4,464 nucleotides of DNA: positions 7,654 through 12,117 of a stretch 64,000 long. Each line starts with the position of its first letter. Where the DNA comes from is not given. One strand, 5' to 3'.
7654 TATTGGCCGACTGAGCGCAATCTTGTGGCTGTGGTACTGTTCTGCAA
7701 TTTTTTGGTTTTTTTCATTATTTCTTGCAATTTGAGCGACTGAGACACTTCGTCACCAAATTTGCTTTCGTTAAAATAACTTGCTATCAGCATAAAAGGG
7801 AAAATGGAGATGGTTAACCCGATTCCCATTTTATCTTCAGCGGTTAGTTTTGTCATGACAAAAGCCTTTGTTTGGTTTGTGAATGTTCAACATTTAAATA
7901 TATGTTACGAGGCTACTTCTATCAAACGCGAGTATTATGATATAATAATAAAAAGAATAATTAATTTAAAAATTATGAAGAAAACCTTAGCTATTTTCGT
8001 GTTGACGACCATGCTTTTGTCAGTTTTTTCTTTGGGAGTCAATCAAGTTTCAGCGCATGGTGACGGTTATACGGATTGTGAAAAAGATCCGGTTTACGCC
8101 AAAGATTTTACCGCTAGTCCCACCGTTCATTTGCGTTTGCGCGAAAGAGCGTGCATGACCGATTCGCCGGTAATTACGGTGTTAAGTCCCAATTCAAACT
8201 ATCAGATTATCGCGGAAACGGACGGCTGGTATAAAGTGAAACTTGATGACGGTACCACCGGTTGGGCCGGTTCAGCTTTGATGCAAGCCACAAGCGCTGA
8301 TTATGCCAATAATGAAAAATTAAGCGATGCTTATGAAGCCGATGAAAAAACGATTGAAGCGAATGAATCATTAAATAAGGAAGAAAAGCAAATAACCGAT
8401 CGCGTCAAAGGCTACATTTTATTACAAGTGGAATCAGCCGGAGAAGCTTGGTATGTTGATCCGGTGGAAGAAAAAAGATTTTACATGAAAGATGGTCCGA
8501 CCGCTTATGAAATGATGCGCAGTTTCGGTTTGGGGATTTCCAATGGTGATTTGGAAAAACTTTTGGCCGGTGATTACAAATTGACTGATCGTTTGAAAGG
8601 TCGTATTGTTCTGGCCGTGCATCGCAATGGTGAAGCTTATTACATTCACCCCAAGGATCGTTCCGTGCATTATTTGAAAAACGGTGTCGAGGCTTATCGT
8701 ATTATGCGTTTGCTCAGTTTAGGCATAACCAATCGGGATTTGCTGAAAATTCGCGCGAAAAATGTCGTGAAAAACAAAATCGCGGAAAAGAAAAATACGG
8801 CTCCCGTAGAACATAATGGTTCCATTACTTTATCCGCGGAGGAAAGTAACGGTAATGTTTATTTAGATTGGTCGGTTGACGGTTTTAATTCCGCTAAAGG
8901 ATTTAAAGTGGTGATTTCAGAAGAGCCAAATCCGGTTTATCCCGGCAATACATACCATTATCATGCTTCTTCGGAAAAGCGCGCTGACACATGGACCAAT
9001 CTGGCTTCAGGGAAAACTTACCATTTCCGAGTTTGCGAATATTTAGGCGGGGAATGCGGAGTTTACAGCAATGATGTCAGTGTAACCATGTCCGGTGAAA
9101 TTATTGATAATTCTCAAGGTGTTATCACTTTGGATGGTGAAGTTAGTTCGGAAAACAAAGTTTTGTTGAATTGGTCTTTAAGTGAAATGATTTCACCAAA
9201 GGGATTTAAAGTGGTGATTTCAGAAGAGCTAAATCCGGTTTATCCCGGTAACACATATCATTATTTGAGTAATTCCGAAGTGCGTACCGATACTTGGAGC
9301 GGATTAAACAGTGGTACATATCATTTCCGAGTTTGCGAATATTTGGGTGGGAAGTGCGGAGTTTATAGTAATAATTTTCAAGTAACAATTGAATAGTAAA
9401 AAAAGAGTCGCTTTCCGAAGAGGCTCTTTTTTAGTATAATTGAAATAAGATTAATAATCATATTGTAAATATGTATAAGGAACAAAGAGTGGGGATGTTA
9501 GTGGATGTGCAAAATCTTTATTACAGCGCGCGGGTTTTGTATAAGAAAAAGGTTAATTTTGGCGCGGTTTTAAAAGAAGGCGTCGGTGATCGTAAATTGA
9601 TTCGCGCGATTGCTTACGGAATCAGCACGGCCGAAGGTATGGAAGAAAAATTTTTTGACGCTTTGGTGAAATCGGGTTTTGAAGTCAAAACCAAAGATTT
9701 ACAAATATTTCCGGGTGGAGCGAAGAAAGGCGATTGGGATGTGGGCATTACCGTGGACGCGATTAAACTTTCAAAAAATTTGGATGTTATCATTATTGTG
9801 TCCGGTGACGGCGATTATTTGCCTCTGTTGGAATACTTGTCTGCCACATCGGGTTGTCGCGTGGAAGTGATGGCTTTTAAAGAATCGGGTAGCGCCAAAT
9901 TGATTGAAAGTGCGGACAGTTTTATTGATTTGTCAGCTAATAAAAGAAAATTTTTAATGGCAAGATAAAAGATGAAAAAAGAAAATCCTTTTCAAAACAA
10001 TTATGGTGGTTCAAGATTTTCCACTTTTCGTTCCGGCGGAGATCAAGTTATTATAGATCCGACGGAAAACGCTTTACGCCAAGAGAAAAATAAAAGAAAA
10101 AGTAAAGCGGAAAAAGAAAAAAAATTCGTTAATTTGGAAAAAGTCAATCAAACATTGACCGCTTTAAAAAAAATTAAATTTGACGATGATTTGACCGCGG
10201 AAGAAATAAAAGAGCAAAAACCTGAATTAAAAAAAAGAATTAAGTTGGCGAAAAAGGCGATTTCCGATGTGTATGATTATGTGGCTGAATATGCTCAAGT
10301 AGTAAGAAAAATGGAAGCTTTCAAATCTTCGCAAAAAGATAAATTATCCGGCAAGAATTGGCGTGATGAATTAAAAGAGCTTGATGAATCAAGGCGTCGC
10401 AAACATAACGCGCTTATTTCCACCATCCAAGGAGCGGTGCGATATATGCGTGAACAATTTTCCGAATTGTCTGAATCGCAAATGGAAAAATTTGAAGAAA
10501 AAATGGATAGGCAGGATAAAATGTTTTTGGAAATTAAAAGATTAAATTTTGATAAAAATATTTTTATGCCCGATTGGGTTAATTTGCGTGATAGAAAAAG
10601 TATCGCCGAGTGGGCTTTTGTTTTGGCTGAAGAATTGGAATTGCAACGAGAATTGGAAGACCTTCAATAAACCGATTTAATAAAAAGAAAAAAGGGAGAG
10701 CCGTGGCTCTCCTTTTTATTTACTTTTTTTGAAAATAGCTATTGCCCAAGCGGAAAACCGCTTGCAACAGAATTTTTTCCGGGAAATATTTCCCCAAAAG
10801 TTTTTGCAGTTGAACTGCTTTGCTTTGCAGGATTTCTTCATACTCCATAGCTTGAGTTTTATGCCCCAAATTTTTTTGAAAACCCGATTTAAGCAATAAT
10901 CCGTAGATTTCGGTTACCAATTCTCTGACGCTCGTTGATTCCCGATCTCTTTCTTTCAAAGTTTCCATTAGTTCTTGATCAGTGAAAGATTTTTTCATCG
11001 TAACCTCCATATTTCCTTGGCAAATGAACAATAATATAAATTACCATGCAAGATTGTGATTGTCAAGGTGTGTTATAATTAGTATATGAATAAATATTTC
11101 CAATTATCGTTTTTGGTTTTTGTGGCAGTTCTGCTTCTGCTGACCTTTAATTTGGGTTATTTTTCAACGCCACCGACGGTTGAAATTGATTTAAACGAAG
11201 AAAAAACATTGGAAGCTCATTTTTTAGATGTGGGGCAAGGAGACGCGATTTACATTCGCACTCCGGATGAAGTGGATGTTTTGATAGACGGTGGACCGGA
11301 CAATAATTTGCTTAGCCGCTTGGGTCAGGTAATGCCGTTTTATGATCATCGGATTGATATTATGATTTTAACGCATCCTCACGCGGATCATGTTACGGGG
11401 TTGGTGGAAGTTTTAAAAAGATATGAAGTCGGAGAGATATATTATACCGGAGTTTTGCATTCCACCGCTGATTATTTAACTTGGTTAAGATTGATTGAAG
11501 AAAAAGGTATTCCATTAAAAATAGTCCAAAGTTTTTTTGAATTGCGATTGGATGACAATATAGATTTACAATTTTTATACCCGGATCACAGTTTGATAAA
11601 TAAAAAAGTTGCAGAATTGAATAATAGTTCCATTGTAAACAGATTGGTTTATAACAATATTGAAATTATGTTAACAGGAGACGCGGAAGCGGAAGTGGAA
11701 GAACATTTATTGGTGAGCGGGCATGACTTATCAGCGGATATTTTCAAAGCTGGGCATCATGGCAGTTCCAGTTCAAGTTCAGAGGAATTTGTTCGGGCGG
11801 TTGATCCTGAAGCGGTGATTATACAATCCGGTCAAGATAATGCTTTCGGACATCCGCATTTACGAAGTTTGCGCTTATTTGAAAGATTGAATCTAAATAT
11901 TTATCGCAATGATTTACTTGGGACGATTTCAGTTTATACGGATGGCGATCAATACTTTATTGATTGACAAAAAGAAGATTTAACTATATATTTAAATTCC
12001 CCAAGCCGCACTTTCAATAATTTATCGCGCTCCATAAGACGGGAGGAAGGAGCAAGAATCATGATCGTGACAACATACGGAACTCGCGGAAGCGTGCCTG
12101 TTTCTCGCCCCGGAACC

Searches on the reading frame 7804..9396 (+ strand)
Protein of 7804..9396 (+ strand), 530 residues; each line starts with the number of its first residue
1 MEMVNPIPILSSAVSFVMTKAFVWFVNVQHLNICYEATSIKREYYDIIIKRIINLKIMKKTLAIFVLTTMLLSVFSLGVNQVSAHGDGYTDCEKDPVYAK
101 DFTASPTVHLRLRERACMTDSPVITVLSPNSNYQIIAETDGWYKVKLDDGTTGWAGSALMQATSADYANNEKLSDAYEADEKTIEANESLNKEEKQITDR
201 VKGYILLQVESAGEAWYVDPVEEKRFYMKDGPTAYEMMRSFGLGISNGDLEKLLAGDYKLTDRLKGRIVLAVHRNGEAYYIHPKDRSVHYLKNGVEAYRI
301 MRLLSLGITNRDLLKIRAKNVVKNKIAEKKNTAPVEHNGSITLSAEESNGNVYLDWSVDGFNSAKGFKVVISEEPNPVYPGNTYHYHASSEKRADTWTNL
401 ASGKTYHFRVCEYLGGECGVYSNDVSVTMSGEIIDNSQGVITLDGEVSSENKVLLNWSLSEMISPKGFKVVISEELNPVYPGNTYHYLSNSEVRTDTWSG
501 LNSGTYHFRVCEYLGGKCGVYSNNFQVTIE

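Call 87: search_protein_families(library=pfam, proteins=[window:7804-9396:+], max_evalue=0.1)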
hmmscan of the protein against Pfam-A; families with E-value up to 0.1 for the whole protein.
window:7804-9396:+ (530 aa): 5 families
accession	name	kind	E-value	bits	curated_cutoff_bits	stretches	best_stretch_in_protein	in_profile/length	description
PF08239.17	SH3_3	-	3e-09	37.4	27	1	118-158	10-51/54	Bacterial SH3 domain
PF06347.19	SH3_4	-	0.00052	20.2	24.1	1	119-158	13-52/56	Bacterial SH3 domain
PF00041.27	fn3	-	0.018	15.6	25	0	343-425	8-81/84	Fibronectin type III domain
PF18348.7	SH3_16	-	0.019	15.2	25.8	1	133-154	21-43/49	Bacterial dipeptidyl-peptidase Sh3 domain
PF00018.34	SH3_1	-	0.034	14.2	22.9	0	129-154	18-45/48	SH3 domain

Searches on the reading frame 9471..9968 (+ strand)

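Call 87: search_protein_families(library=pfam, proteins=[window:9471-9968:+], max_evalue=0.1)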
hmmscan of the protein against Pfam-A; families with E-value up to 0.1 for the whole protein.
window:9471-9968:+ (165 aa): 1 family
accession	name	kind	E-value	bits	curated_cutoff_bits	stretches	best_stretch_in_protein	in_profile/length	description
PF01936.24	NYN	-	1.5e-33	116.8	24.2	1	6-154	1-144/145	NYN domain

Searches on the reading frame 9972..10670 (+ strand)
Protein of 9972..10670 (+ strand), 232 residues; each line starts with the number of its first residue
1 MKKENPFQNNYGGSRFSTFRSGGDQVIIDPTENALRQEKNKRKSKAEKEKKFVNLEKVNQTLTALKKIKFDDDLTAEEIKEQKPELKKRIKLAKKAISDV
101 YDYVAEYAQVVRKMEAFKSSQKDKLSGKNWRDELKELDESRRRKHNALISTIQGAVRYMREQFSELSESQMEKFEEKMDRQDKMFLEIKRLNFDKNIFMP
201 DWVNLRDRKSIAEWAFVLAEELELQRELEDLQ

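Call 87: search_protein_families(library=pfam, proteins=[window:9972-10670:+], max_evalue=0.1)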
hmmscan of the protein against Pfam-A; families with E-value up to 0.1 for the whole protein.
window:9972-10670:+ (232 aa): 4 families
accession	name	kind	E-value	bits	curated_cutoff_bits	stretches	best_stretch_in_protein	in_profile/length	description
PF11554.13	DUF3232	-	1.5e-10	41.7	27.4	1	91-172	37-119/152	Protein of unknown function (DUF3232)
PF14780.11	NEPRO_N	-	0.0052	16.9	24.9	1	40-85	54-97/185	Nucleolus and neural progenitor protein, N-terminal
PF08079.17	Ribosomal_L30_N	-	0.051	14.3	31.6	1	63-114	4-55/72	Ribosomal L30 N-terminal domain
PF14781.12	BBS2_N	-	0.095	13.1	26.3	0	21-76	16-70/107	Ciliary BBSome complex subunit 2, N-terminal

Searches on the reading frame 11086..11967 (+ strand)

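Call 87: search_protein_families(library=pfam, proteins=[window:11086-11967:+], max_evalue=0.1)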
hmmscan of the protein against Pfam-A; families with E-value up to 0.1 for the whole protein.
window:11086-11967:+ (293 aa): 4 families
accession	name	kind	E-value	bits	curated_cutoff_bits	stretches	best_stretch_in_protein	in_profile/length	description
PF00753.33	Lactamase_B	-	1.1e-11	45.5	22.7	1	48-246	2-192/196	Metallo-beta-lactamase superfamily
PF12706.13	Lactamase_B_2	-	2e-06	28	27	1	65-119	3-61/200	Beta-lactamase superfamily domain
PF25281.1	MBL_MAP1B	-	0.0054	16.2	37.6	1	49-114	28-89/279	MAP1B MBL-like domain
PF16661.11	Lactamase_B_6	-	0.0092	15.8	27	1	61-113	5-59/193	Metallo-beta-lactamase superfamily domain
